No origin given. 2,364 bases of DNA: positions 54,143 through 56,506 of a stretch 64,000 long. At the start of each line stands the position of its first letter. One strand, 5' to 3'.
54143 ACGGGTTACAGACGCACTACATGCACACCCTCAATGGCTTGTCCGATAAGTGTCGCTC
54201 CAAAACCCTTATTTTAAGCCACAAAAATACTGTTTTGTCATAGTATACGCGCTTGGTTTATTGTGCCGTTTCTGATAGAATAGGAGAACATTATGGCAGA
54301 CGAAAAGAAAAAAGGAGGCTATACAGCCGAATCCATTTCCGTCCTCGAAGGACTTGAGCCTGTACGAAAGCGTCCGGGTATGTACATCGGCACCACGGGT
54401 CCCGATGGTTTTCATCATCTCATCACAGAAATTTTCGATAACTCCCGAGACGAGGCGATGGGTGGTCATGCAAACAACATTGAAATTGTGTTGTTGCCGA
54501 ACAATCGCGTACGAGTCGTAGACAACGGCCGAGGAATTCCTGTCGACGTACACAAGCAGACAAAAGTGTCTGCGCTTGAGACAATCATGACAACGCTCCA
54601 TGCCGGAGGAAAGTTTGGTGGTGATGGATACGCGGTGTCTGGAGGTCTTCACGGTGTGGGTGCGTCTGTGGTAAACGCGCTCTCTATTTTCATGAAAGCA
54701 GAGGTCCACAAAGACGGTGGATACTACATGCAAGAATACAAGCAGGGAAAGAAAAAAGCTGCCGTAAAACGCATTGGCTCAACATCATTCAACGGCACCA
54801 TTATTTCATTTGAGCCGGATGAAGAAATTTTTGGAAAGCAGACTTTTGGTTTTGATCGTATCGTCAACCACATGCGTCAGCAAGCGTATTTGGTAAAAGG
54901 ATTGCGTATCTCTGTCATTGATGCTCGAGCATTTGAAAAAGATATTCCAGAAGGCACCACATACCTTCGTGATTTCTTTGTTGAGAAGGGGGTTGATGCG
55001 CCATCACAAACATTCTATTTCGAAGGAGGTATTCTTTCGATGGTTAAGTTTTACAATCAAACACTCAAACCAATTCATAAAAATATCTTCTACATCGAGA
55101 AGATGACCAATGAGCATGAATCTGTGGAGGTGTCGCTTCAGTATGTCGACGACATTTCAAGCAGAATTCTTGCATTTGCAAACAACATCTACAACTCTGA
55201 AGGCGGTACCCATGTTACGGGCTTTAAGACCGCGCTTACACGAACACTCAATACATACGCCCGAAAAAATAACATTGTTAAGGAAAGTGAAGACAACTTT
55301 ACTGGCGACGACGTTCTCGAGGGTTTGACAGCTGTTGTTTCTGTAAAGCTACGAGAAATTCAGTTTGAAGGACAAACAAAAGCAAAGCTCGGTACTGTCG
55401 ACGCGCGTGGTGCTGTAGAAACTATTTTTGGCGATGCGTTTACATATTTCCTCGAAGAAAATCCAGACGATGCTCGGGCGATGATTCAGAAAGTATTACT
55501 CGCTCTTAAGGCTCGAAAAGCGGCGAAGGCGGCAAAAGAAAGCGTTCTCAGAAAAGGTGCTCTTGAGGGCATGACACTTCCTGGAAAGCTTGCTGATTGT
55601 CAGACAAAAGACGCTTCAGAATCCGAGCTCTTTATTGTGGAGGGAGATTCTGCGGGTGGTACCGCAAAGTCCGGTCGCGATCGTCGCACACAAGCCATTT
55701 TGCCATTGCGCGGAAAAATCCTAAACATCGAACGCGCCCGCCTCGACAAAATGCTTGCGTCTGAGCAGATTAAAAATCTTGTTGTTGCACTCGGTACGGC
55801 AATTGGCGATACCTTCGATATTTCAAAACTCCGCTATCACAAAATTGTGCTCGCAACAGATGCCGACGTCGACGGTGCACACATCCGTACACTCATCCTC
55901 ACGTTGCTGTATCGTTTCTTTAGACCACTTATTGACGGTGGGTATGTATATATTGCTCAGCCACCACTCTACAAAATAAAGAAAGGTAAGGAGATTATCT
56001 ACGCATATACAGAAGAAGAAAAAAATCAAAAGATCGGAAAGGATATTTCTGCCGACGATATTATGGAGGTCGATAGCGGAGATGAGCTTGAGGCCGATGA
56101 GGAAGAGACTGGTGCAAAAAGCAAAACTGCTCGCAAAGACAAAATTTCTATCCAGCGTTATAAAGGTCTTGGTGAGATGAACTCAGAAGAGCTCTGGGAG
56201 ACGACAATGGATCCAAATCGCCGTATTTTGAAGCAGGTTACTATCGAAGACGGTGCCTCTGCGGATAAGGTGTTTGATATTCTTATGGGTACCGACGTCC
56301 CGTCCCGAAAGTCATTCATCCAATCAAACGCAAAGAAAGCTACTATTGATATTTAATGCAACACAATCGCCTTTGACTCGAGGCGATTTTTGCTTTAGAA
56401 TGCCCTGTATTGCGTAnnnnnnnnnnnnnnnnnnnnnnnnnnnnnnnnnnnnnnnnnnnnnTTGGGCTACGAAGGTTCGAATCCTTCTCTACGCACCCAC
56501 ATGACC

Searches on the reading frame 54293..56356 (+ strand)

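Call 84: search_protein_families(library=pfam, proteins=[window:54293-56356:+], max_evalue=0.001)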
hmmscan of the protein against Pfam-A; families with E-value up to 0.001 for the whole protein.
window:54293-56356:+ (687 aa): 4 families
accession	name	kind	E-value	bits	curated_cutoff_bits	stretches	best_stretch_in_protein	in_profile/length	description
PF00204.31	DNA_gyraseB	-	1.8e-54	184.2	27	1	246-416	1-172/173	DNA gyrase B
PF00986.26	DNA_gyraseB_C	-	9.8e-29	99.8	29.8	1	616-677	2-63/63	DNA gyrase B subunit, carboxyl terminus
PF01751.28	Toprim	-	1.2e-17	64.3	23.1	1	445-556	1-95/96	Toprim domain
PF02518.31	HATPase_c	-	8.7e-12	45.9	26.4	1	37-146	3-94/111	Histidine kinase-, DNA gyrase B-, and HSP90-like ATPase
